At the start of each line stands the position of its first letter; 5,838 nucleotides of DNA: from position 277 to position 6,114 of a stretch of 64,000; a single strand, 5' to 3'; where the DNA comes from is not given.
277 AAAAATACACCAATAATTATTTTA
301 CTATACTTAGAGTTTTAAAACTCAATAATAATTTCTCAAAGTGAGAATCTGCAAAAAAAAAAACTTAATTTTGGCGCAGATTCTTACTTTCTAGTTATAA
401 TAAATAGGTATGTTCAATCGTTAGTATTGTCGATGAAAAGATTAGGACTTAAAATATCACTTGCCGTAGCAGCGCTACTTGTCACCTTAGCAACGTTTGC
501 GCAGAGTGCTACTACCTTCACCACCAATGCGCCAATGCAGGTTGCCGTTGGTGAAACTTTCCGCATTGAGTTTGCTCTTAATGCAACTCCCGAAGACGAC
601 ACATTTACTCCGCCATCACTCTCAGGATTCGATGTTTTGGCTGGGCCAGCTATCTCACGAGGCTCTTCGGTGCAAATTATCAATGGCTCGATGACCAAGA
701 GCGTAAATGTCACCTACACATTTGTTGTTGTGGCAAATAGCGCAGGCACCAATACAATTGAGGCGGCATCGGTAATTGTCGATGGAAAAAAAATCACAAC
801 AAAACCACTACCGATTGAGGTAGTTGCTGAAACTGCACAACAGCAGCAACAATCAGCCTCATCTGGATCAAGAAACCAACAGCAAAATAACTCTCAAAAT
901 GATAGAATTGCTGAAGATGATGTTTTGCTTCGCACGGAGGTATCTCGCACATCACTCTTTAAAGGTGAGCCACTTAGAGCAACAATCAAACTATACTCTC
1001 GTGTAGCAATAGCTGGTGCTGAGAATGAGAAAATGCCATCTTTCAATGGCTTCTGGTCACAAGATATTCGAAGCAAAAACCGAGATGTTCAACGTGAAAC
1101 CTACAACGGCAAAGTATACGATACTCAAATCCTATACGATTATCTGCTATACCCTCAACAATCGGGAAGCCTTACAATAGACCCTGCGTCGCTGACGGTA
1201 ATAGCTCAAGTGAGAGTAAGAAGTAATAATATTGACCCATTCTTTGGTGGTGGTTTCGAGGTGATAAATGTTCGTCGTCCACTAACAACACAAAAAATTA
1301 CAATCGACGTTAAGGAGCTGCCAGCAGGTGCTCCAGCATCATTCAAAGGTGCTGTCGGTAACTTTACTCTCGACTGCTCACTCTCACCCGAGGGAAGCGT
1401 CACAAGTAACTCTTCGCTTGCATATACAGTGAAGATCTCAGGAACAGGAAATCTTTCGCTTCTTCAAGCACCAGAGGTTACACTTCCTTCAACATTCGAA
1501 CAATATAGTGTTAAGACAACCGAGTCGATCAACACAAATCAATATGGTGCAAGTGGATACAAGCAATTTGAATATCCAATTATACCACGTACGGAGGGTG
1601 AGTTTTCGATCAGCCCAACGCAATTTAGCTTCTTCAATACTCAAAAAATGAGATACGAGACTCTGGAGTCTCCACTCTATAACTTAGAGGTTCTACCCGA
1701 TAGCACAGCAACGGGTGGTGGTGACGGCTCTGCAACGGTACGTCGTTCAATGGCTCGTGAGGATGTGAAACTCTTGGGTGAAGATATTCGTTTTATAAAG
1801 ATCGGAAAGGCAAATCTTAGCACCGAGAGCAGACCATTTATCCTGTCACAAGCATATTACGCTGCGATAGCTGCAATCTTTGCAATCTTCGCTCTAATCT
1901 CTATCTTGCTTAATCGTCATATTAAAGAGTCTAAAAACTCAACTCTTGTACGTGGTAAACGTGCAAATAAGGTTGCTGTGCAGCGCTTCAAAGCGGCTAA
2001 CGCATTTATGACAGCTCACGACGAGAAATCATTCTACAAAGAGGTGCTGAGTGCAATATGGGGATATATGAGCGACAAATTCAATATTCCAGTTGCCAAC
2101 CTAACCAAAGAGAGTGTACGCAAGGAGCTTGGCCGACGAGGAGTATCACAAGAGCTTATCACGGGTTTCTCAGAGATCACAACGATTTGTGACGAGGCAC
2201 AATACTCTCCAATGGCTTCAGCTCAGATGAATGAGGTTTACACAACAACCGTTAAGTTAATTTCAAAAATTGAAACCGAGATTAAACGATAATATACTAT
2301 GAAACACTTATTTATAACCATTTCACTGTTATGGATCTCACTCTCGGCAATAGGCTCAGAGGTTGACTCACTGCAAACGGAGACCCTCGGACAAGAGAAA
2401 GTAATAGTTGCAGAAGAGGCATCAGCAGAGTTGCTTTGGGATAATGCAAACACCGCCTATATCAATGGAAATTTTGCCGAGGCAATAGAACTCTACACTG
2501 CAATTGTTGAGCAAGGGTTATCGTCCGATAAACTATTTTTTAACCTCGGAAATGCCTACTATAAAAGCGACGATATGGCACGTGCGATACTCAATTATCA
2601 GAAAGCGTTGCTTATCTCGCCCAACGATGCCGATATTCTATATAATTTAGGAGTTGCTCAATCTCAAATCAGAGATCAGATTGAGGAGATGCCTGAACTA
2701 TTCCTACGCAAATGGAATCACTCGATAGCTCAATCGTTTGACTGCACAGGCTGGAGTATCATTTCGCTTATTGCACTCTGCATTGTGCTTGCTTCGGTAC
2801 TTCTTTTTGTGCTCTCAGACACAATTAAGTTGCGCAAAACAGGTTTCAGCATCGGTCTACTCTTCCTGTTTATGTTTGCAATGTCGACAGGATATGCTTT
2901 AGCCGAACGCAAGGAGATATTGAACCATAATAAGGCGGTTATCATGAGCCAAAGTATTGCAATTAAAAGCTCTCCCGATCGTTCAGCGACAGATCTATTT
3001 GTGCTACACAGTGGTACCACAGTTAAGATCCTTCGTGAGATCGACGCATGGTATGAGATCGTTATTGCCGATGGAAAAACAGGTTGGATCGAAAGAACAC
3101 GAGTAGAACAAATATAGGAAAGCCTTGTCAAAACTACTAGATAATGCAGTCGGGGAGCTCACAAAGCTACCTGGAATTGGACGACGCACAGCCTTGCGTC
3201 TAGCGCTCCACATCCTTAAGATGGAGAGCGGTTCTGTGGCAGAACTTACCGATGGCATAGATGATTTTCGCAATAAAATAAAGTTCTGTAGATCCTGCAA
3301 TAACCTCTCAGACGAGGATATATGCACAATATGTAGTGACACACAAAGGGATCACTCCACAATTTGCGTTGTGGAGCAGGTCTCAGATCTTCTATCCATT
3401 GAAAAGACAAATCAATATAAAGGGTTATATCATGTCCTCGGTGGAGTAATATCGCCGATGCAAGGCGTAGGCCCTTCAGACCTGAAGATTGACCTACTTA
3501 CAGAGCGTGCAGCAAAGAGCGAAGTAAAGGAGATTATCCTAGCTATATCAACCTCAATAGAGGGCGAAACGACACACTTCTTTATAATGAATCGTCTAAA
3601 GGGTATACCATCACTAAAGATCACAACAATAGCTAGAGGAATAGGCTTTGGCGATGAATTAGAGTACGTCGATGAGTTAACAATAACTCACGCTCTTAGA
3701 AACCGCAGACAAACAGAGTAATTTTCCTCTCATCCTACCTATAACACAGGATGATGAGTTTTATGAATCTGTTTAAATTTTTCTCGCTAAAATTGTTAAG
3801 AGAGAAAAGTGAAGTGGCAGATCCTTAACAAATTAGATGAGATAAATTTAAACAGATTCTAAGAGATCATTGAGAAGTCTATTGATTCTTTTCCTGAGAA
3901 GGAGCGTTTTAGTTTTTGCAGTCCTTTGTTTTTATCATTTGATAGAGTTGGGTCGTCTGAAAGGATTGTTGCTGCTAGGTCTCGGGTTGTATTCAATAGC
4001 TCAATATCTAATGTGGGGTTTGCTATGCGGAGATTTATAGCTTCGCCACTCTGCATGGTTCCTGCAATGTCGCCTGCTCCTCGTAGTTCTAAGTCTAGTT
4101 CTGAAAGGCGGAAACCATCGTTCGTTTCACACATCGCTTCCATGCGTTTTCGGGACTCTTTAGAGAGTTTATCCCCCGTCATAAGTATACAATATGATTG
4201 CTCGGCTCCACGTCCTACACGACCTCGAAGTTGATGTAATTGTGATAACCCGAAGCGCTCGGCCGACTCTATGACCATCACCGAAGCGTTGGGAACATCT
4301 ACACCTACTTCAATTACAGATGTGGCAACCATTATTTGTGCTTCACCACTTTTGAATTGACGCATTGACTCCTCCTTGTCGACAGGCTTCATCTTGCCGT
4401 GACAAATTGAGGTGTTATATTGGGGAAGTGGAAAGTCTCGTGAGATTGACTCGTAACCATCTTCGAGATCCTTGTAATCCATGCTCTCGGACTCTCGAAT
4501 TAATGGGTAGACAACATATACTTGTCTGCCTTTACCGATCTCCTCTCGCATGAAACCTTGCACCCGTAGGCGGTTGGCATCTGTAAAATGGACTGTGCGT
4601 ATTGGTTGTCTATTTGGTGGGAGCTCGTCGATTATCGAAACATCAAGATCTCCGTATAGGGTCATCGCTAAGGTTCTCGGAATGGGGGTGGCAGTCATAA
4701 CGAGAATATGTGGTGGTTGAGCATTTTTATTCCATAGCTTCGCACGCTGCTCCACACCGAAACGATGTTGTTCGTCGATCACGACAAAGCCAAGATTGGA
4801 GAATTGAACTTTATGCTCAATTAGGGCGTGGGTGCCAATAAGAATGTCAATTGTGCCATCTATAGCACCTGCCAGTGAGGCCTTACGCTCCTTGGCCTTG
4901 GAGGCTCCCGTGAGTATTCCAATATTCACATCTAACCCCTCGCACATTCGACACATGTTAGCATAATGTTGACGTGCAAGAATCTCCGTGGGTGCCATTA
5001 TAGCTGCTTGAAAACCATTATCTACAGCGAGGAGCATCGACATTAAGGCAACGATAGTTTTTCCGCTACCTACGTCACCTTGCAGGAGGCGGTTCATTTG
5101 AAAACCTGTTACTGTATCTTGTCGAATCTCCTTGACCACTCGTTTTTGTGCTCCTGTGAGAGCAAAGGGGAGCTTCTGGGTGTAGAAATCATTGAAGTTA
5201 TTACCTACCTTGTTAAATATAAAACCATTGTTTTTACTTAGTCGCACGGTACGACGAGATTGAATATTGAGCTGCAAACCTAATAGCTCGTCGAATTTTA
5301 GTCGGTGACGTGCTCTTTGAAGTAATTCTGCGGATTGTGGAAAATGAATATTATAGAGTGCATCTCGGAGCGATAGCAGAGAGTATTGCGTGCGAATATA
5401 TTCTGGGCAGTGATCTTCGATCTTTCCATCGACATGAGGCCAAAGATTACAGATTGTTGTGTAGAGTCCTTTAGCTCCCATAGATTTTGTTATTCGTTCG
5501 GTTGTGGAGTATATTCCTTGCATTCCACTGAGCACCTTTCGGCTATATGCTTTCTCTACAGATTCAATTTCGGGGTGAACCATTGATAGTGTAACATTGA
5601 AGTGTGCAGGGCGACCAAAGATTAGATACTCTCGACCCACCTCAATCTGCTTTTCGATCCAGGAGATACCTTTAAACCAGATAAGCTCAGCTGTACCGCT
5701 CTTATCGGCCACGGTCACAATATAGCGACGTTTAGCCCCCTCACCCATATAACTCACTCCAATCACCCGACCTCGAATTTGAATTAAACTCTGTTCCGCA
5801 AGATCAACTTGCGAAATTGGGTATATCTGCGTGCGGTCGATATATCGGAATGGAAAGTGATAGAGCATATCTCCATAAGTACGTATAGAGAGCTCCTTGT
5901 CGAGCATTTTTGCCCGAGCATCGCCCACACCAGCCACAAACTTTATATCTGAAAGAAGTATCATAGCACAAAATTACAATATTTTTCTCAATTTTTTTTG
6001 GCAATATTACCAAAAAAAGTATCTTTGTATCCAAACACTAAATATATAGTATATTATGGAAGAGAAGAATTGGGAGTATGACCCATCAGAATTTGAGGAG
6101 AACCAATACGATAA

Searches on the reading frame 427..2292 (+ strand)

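Call 41: search_protein_families(library=pfam, proteins=[window:427-2292:+], max_evalue=0.00001)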
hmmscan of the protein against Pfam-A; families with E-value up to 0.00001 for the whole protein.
window:427-2292:+ (621 aa): 1 family
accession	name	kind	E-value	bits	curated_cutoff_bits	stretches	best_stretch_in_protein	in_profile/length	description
PF13584.12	BatD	-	7e-41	139.2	24.1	3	34-132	3-92/92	BatD DUF11 like domain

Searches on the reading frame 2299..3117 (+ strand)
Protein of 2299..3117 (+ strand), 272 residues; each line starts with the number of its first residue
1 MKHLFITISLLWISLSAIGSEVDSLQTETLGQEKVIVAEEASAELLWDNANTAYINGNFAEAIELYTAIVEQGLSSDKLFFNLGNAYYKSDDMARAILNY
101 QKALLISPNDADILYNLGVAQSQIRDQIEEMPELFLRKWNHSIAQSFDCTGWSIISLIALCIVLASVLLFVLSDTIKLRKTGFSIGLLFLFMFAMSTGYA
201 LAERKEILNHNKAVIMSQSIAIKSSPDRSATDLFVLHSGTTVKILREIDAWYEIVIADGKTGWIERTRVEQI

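Call 41: search_protein_families(library=pfam, proteins=[window:2299-3117:+], max_evalue=0.00001)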
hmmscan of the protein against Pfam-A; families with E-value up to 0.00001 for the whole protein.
window:2299-3117:+ (272 aa): 7 families
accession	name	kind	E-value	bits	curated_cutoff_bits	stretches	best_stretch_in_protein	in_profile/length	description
PF00515.34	TPR_1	-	1.7e-11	43.8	27.8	1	79-110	3-34/34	Tetratricopeptide repeat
PF07719.23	TPR_2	-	2.4e-11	43.3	27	1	79-110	3-34/34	Tetratricopeptide repeat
PF13414.12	TPR_11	-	7.1e-11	42.1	26.8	1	84-122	1-39/42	TPR repeat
PF13432.12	TPR_16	-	7.9e-09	36.2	32.7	1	49-110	3-64/65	Tetratricopeptide repeat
PF08239.17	SH3_3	-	4.7e-08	33.5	27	1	222-266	5-50/54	Bacterial SH3 domain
PF13431.12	TPR_17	-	1.1e-06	28.9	24.4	0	100-127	2-29/34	Tetratricopeptide repeat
PF13181.12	TPR_8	-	2e-06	28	25.7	0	79-110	3-34/34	Tetratricopeptide repeat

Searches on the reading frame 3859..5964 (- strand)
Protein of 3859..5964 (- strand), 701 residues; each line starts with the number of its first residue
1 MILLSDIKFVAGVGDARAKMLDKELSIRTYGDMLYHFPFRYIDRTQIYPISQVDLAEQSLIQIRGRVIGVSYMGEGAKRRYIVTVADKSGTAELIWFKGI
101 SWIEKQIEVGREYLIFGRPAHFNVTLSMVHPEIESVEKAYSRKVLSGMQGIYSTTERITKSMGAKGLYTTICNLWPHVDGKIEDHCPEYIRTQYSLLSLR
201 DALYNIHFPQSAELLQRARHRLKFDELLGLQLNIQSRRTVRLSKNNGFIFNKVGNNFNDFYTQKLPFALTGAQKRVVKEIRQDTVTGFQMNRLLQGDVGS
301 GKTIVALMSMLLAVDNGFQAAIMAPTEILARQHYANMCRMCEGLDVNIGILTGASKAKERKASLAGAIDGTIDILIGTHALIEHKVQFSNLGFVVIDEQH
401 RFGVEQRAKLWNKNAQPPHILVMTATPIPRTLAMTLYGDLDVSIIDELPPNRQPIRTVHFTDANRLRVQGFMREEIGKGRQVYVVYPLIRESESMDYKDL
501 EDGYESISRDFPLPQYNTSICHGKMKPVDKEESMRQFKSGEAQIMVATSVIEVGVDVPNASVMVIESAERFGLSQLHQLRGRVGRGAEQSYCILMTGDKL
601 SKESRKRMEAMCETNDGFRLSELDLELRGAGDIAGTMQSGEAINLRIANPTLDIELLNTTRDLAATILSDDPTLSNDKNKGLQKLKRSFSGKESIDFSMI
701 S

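Call 41: search_protein_families(library=pfam, proteins=[window:3859-5964:-], max_evalue=0.00001)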
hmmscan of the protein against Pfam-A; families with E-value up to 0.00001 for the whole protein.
window:3859-5964:- (701 aa): 6 families
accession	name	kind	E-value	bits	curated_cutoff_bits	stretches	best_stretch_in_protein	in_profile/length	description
PF00270.35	DEAD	-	2.7e-26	92.7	26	1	272-433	3-165/167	DEAD/DEAH box helicase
PF00271.37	Helicase_C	-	1.5e-21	77.2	23.5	1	477-585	13-108/110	Helicase conserved C-terminal domain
PF17191.10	RecG_wedge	-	2.5e-20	73.1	23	1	6-162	1-150/162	RecG wedge domain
PF19833.4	RecG_dom3_C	-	5.2e-18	65.3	26.8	1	614-701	1-87/87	ATP-dependent DNA helicase RecG, domain 3, C-terminal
PF04851.21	ResIII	-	5.3e-11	43.1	22.5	1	270-427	5-162/164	Type III restriction enzyme, res subunit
PF01336.31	tRNA_anti-codon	-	2.6e-06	27.7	27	1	62-135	2-74/75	OB-fold nucleic acid binding domain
